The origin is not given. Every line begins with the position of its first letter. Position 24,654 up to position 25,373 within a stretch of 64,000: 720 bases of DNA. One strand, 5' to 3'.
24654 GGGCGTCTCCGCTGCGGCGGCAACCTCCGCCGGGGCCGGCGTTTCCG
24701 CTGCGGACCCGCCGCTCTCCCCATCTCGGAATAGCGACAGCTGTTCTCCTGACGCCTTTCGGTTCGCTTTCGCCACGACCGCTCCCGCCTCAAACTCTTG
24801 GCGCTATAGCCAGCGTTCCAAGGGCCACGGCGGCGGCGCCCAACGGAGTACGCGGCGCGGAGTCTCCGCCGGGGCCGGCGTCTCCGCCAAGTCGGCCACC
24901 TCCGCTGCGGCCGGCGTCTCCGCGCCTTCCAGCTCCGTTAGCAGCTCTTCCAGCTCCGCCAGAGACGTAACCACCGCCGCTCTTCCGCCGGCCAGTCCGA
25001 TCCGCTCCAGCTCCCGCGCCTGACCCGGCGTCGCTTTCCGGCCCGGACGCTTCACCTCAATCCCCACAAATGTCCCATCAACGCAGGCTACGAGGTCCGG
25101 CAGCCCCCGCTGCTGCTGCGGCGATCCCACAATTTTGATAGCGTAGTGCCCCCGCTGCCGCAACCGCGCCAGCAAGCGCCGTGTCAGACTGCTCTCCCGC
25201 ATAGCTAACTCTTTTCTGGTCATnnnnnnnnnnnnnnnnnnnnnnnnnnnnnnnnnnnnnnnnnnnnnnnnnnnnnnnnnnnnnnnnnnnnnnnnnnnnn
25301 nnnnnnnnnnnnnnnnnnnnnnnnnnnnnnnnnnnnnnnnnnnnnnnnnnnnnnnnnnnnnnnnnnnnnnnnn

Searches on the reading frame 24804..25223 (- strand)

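Call 68: search_protein_families(library=phrogs, proteins=[window:24804-25223:-], max_evalue=0.001)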
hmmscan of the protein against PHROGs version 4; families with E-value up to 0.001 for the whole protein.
window:24804-25223:- (139 aa): 4 families
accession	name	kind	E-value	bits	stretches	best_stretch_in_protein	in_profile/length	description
phrog_93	-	DNA, RNA and nucleotide metabolism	1e-21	78.3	1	3-103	347-446/613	endonuclease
phrog_824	-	unknown function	1e-05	26.6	1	39-108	112-184/265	-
phrog_6591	-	DNA, RNA and nucleotide metabolism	1.7e-05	25.6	1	14-62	11-59/124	Holliday junction resolvase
phrog_5702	-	DNA, RNA and nucleotide metabolism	1.9e-05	25.6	1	37-91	3-59/70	Holliday junction resolvase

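Call 98: search_protein_families(library=pfam, proteins=[window:24804-25223:-], max_evalue=0.01)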
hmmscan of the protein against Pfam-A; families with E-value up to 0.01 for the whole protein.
window:24804-25223:- (139 aa): 2 families
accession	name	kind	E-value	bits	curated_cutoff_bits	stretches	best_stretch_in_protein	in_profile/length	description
PF01870.24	Hjc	-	1.1e-06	29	21.1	1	15-60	4-49/93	Archaeal holliday junction resolvase (hjc)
PF08774.17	VRR_NUC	-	0.00067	20.1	23.8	1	37-87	60-114/116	VRR-NUC domain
